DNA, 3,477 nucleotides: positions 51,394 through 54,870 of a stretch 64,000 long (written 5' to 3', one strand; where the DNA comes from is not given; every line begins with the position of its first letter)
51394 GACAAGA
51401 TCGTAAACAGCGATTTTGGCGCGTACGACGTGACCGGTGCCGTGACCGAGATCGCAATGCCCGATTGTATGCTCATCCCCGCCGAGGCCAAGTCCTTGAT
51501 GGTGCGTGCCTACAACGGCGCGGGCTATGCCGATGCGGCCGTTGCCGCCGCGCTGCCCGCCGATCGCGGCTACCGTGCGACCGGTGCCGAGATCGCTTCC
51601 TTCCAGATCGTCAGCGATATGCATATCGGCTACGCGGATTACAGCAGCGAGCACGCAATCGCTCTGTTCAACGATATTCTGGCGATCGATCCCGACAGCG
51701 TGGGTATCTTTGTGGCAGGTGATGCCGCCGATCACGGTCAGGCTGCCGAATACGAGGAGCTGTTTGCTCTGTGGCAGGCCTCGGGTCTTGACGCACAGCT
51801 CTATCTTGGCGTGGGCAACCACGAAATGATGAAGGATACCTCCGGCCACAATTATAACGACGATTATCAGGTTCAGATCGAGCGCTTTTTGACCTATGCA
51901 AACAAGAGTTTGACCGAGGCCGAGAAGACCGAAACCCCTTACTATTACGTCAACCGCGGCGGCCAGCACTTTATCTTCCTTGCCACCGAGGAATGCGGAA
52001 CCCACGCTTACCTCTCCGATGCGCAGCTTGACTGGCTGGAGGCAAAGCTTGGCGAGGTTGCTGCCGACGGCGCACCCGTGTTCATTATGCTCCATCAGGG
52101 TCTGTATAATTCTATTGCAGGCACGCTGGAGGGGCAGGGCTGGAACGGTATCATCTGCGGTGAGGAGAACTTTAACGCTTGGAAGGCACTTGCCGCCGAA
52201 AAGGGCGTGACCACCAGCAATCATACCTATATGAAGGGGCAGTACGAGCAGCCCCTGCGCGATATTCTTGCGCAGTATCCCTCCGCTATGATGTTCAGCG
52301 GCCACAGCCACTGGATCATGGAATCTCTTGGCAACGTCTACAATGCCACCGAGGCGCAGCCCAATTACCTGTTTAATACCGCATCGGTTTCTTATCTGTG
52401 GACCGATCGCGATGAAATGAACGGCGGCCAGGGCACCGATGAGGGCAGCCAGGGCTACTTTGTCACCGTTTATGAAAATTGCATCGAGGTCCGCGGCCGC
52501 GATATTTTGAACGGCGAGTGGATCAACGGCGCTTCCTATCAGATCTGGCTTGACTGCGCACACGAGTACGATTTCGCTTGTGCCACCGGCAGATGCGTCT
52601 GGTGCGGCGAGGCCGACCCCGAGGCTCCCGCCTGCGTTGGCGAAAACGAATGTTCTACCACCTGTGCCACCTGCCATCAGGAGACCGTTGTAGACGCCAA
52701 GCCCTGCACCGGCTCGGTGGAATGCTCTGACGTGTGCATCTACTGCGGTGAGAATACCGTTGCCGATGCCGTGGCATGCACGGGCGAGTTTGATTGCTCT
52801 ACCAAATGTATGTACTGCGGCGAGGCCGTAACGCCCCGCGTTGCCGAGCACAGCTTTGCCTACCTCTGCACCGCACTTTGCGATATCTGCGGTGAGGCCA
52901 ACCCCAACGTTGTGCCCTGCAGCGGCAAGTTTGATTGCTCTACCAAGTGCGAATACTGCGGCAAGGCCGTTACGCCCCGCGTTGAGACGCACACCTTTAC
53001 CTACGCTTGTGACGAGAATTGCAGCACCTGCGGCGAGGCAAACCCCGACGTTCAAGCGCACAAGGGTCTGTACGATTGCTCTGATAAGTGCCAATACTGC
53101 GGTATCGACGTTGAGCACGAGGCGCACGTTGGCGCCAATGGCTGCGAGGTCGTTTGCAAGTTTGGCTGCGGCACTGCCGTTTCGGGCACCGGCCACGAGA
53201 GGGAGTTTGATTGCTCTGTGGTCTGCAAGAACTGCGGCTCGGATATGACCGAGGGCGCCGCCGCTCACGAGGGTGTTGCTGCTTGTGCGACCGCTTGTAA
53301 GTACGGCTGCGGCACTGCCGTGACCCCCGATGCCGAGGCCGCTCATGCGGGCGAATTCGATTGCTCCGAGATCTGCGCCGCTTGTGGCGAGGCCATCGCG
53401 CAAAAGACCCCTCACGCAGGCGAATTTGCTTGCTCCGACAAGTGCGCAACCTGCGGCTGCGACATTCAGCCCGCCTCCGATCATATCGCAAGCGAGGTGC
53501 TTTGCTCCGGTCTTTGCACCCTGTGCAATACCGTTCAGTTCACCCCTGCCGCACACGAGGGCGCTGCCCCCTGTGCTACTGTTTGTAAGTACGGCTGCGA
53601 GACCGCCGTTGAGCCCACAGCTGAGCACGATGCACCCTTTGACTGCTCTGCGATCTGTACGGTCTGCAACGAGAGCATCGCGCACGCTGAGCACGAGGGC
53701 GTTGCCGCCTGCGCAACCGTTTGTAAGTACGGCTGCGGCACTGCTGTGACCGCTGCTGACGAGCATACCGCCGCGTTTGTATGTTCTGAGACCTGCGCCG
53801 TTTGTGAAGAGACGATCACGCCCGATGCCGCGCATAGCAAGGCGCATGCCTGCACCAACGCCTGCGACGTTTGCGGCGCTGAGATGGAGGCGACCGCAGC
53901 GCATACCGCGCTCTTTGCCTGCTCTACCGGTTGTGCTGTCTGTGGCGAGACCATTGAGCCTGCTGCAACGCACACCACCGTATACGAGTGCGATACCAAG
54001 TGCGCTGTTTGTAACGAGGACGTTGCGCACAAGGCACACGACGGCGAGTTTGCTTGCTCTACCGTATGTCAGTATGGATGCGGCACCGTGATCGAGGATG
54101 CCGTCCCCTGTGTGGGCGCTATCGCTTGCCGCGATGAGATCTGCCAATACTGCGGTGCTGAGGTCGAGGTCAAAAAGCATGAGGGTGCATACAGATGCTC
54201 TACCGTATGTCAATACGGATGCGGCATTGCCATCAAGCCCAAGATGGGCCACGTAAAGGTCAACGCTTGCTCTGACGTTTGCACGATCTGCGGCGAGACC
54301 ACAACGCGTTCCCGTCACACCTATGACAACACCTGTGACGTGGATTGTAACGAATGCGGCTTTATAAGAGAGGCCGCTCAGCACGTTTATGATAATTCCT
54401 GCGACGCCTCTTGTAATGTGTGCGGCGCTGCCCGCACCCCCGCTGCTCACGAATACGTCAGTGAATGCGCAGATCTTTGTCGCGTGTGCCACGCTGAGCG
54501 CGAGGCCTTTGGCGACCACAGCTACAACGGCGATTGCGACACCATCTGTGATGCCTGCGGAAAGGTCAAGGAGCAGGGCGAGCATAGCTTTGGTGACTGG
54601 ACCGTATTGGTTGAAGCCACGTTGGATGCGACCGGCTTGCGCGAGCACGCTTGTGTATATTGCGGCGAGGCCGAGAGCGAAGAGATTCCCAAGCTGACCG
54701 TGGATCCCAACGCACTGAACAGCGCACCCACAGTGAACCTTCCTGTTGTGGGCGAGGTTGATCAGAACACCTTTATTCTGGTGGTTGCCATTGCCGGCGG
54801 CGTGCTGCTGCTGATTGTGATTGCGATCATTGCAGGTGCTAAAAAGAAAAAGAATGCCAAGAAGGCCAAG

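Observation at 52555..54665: About 29 tandem His..C-x3-C-x2/3-C modules form a roughly 700-aa cysteine ladder between a surface phosphoesterase and its membrane anchor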

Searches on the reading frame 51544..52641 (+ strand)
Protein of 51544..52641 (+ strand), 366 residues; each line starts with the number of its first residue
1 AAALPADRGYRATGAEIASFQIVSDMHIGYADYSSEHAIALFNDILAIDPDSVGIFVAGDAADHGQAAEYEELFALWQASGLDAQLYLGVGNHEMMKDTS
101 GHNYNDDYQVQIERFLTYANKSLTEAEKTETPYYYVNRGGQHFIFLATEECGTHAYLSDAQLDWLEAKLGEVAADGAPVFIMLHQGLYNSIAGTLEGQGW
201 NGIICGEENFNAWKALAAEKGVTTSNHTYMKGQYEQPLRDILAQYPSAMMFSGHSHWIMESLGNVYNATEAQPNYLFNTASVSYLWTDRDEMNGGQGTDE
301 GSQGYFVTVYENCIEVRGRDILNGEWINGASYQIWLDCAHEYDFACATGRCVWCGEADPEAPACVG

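Call 6: search_protein_families(library=pfam, proteins=[window:51544-52641:+], max_evalue=10)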
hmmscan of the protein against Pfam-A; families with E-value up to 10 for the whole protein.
window:51544-52641:+ (366 aa): 2 families
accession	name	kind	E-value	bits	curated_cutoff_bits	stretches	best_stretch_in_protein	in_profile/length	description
PF00149.33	Metallophos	-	6.2e-09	37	21.5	1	22-256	5-189/191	Calcineurin-like phosphoesterase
PF10994.13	DUF2817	-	0.032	14.2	23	1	187-237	130-179/341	Protein of unknown function (DUF2817)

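Call 7: search_protein_families(library=ncbifam, proteins=[window:51544-52641:+], max_evalue=10)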
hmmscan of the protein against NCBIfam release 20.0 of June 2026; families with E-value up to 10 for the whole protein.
window:51544-52641:+ (366 aa): 4 families
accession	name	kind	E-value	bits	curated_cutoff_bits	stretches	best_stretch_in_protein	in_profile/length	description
NF050112.1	PhdiestSpdARhizob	equivalog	0.0012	18.6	400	1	44-185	32-158/264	2', 3'cyclic nucleotide phosphodiesterase SpdA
TIGR03729.1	acc_ester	subfamily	0.0019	17.6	148.25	1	22-108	4-86/239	putative phosphoesterase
TIGR04123.1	P_estr_lig_assc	hypoth_equivalog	0.0087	15.5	150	1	51-99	64-113/207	ligase-associated DNA damage response endonuclease PdeM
NF053861.1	DS8_antiphage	equivalog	0.2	9.3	790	1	24-75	3-57/994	anti-phage protein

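Call 58: search_solved_structures(query=window:51544-52641:+, max_evalue=0.01)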
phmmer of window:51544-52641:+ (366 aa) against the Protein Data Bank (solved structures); distinct sequences matched with E-value up to 0.01: 0.

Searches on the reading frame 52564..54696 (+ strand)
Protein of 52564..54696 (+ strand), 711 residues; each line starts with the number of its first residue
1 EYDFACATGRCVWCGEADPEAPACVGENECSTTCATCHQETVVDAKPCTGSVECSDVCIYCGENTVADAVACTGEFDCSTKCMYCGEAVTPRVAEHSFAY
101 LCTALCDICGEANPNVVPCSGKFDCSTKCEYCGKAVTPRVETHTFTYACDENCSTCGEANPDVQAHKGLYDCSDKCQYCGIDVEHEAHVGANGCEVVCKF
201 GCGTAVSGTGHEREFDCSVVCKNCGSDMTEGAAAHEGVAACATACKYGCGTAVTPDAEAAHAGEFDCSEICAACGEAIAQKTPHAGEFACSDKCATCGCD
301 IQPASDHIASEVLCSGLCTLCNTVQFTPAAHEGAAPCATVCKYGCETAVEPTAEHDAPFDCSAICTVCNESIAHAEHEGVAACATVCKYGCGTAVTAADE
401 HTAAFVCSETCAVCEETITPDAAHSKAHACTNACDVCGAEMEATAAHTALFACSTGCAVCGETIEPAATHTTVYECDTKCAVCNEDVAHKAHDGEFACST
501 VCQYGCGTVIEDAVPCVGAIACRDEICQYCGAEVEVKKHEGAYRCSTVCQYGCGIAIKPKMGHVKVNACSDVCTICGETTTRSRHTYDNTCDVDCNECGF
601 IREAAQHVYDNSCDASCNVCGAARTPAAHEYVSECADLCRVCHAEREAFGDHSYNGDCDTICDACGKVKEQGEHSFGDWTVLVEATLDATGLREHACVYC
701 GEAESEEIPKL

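Call 6: search_protein_families(library=pfam, proteins=[window:52564-54696:+], max_evalue=10)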
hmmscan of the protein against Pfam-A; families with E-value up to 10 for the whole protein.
window:52564-54696:+ (711 aa): 0 families

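Call 7: search_protein_families(library=ncbifam, proteins=[window:52564-54696:+], max_evalue=10)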
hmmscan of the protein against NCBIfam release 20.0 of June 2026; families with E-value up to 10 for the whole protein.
window:52564-54696:+ (711 aa): 1 family
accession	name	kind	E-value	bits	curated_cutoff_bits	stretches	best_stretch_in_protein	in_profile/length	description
NF008475.0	PRK11372.1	equivalog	0.25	11.4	168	0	454-482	15-43/109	C-type lysozyme inhibitor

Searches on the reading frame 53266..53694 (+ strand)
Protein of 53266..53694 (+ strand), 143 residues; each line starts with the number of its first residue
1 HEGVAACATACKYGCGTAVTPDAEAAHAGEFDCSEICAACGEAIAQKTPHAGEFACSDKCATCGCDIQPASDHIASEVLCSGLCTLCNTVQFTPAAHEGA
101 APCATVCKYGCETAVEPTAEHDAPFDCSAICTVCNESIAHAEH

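Call 33: predict_structure(alignment_id=A2)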
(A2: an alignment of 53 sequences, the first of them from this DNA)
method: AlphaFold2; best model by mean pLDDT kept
length: 143 residues; sequences in the alignment: 53
mean_pLDDT: 95.3   pTM: 0.69
mean pLDDT of the five models: 95.3, 94.6, 94.5, 94.3, 93.3
residues with pLDDT >= 90: 134; 70-90: 9; 50-70: 0; < 50: 0
segments of 3 or more residues with pLDDT < 50: none
pLDDT, mean of each block of 10 residues (from residue 1): 92 92 92 96 94 98 97 98 98 98 97 97 95 95 85
secondary structure, 60 per line:
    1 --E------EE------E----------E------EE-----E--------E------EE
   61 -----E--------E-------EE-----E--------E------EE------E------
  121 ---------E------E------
elements in order:

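Call 37: fold_search(model_id=the predicted structure, library=pdb)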
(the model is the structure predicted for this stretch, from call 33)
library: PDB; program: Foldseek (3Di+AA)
matches with E <= 10: 6; with E <= 0.001: 0
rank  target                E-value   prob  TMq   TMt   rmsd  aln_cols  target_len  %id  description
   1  9nri_Be               6.9e+00  0.02  0.09  0.25  10.3        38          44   21  Methanosarcina acetivorans 50S subunit obtained from acetate-grown cells (released 2025-09-24)
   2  7m4m_B                6.9e+00  0.01  0.14  0.12  16.9        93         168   15  Crystal structure of RBR E3 ligase RNF216 with ubiquitin (released 2022-01-05)
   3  8fcu_P                7.3e+00  0.01  0.08  0.04   9.2        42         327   19  Cryo-EM structure of Cascade-DNA-TniQ-TnsC complex in type I-B CAST system (released 2023-08-09)
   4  7d2t_D                7.3e+00  0.01  0.14  0.15  11.3       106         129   16  Crystal structure of Rsu1/PINCH1_LIM45C complex (released 2021-02-24)
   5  8s51_M                8.4e+00  0.01  0.15  0.09  13.8        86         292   13  RNA polymerase II core initially transcribing complex with an ordered RNA of 8 nt (released 2024-04-17)
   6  5t2a_m                9.6e+00  0.01  0.09  0.13   8.2        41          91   20  CryoEM structure of the Leishmania donovani 80S ribosome at 2.9 Angstrom resolution (released 2017-01-25)

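Call 83: fold_search(model_id=the predicted structure, library=viral)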
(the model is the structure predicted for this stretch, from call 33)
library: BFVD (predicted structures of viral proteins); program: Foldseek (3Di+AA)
matches with E <= 10: 17; with E <= 0.001: 0
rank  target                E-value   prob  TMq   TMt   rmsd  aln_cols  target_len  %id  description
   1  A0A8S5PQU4            2.6e-01  0.08  0.16  0.09  11.6       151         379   17  NOA36 protein [Podoviridae sp. ct8dV2]
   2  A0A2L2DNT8            8.6e-01  0.02  0.12  0.08  17.4       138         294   20  4Fe-4S ferredoxin-type domain-containing protein [Acanthamoeba polyphaga mimivirus]
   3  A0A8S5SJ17            2.2e+00  0.01  0.11  0.05  15.0        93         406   20  Host cell surface-exposed lipoprotein [Siphoviridae sp. ctvhu9]
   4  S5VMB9                3.1e+00  0.01  0.11  0.05  13.3        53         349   15  Putative exonuclease [Pseudomonas phage PaBG]
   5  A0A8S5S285            5.3e+00  0.01  0.12  0.19   8.9        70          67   21  Double zinc ribbon protein [Siphoviridae sp. ctCIv11]
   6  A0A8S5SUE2            5.3e+00  0.01  0.11  0.12  13.8        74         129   20  Zinc-ribbon containing domain protein [Siphoviridae sp. ctWf32]
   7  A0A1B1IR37            5.3e+00  0.01  0.11  0.09  13.4        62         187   27  (no name in the UniProt tables at hand)
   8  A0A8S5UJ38            5.3e+00  0.00  0.11  0.05  20.7       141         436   15  Zinc ribbon domain protein [Siphoviridae sp. ctTDf8]
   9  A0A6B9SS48            6.0e+00  0.02  0.10  0.13   7.9        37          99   27  (no name in the UniProt tables at hand)
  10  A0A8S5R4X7            6.0e+00  0.01  0.10  0.04  15.4        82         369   15  Double zinc ribbon protein [Siphoviridae sp. ctcMb1]
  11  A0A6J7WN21            6.0e+00  0.00  0.09  0.07  20.2       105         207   20  Uncharacterized protein [uncultured Caudovirales phage]
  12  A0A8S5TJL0            6.4e+00  0.02  0.10  0.20   8.4        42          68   19  Hydrogenase/urease nickel incorporation protein [Siphoviridae sp. ctvI513]
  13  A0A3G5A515            6.4e+00  0.02  0.11  0.05   8.7        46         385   22  Uncharacterized protein [Harvfovirus sp.]
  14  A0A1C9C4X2            6.4e+00  0.01  0.09  0.12   9.6        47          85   19  Putative transposase [Heterosigma akashiwo virus 01]
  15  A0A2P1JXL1            7.9e+00  0.02  0.10  0.19   7.6        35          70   20  Uncharacterized protein [Rhodococcus phage Finch]
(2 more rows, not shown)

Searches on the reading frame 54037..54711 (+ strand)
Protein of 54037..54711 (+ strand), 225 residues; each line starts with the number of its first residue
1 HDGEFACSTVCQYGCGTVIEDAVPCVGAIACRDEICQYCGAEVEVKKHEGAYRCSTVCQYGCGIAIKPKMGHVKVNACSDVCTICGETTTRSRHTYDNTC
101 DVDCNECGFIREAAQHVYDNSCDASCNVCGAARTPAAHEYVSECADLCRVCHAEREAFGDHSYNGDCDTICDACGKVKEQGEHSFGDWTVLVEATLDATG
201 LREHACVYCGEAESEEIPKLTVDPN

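Call 20: search_solved_structures(query=window:54037-54711:+, max_evalue=10, show_alignments=2)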
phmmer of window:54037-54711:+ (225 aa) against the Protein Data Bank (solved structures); distinct sequences matched with E-value up to 10: 0.

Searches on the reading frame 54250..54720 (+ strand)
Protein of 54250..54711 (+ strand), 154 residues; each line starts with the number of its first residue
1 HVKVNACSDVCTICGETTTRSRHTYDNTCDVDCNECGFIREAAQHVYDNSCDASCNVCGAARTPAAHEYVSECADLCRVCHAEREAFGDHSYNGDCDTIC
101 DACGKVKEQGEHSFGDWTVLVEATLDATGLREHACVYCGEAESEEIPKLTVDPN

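Call 6: search_protein_families(library=pfam, proteins=[window:54265-54696:+], max_evalue=10)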
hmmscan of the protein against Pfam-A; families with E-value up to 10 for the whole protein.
window:54265-54696:+ (144 aa): 1 family
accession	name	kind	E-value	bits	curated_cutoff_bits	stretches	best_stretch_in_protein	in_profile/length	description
PF14354.12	Lar_restr_allev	-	5.1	7.9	28.6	1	6-39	6-42/58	Restriction alleviation protein Lar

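Call 7: search_protein_families(library=ncbifam, proteins=[window:54265-54696:+], max_evalue=10)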
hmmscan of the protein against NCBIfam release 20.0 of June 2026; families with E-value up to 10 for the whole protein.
window:54265-54696:+ (144 aa): 3 families
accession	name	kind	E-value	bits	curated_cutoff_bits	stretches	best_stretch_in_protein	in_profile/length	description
TIGR02605.1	CxxC_CxxC_SSSS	subfamily_domain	4.7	7.4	31.3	1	27-57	7-36/52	FmdB family zinc ribbon protein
NF045635.1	isoglutsynth_MurT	equivalog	5.3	5.8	800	1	14-58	191-235/447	lipid II isoglutaminyl synthase subunit MurT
TIGR03699.1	menaquin_MqnC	equivalog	8.1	5.2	428.1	1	19-39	46-66/342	cyclic dehypoxanthinyl futalosine synthase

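Call 17: find_homologous_proteins(query=window:54250-54711:+, max_evalue=0.001)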
Query window:54250-54711:+: 5 candidates shared short words with the query, none scored E <= 0.001.

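Call 63: predict_structure(alignment_id=A4)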
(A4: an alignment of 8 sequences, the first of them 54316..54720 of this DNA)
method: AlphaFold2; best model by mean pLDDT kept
length: 135 residues; sequences in the alignment: 8
mean_pLDDT: 83.2   pTM: 0.43
mean pLDDT of the five models: 83.2, 82.6, 78.3, 76.7, 70.7
residues with pLDDT >= 90: 30; 70-90: 95; 50-70: 9; < 50: 1
segments of 3 or more residues with pLDDT < 50: none
pLDDT, mean of each block of 10 residues (from residue 1): 81 82 87 88 83 84 69 76 75 94 96 88 90 58
secondary structure, 60 per line:
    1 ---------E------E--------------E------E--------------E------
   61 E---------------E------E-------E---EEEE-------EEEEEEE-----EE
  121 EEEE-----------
elements in order: E96-99 E107-113 E119-124

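Call 66: fold_search(model_id=the predicted structure, library=pdb)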
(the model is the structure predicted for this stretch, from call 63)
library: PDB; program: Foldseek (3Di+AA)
matches with E <= 10: 148; with E <= 0.001: 0
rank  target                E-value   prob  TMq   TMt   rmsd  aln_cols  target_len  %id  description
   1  7obb_I                4.4e-01  0.18  0.20  0.26  19.5       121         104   14  Cryo-EM structure of human RNA Polymerase I Open Complex (released 2021-12-08)
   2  3trs_D                4.6e-01  0.47  0.19  0.16   6.2        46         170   20  The crystal structure of aspergilloglutamic peptidase from Aspergillus niger (released 2012-08-22)
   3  7oba_I                4.9e-01  0.15  0.20  0.25  18.9       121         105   15  Cryo-EM structure of human RNA Polymerase I in complex with RRN3 (released 2021-12-08)
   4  4c2m_X                8.8e-01  0.08  0.18  0.21  19.1       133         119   17  Structure of RNA polymerase I at 2.8 A resolution (released 2013-10-23)
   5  9g30_AP               9.4e-01  0.23  0.17  0.21  15.1        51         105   14  The structure of the Candida albicans ribosome with tRNA-fMet, mRNA, and compounds (GEN and MFQ) shows strong density (released 2025-04-23)
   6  6hls_I                9.4e-01  0.11  0.21  0.25  24.4       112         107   15  Yeast apo RNA polymerase I* (released 2019-04-03)
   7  8ovj_p                1.1e+00  0.21  0.17  0.23  15.4        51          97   10  CRYO-EM STRUCTURE OF LEISHMANIA MAJOR 80S RIBOSOME : PARENTAL STRAIN (released 2024-05-08)
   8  6n8m_Q                1.2e+00  0.20  0.17  0.22  15.2        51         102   12  Cryo-EM structure of pre-Lsg1 (PL) pre-60S ribosomal subunit (released 2019-03-13)
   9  6n8j_q                1.5e+00  0.16  0.17  0.23  15.3        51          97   12  Cryo-EM structure of late nuclear (LN) pre-60S ribosomal subunit (released 2019-03-13)
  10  1y43_B                1.6e+00  0.30  0.18  0.15   4.0        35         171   20  crystal structure of aspergilloglutamic peptidase from Aspergillus niger (released 2005-12-13)
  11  8ip8_WA               1.6e+00  0.16  0.17  0.23  15.1        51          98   12  Wheat 80S ribosome stalled on AUG-Stop boron dependently (released 2024-02-21)
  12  6hlq_I                1.6e+00  0.07  0.19  0.22  22.4       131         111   17  Yeast RNA polymerase I* elongation complex bound to nucleotide analog GMPCPP (released 2019-04-03)
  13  9i78_Lo               1.8e+00  0.16  0.17  0.23  14.8        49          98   10  Cryo-EM structure of Chaetomium thermophilum ribosome-bound SND3 translocon (released 2025-11-12)
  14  6qik_l                1.8e+00  0.15  0.17  0.23  15.2        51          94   12  Cryo-EM structures of Lsg1-TAP pre-60S ribosomal particles (released 2019-06-26)
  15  9a6n_B                1.8e+00  0.13  0.18  0.16   8.9        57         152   19  Integrative model of SOJ-NRDR by crosslinking MS and deep learning (released 2024-09-18)
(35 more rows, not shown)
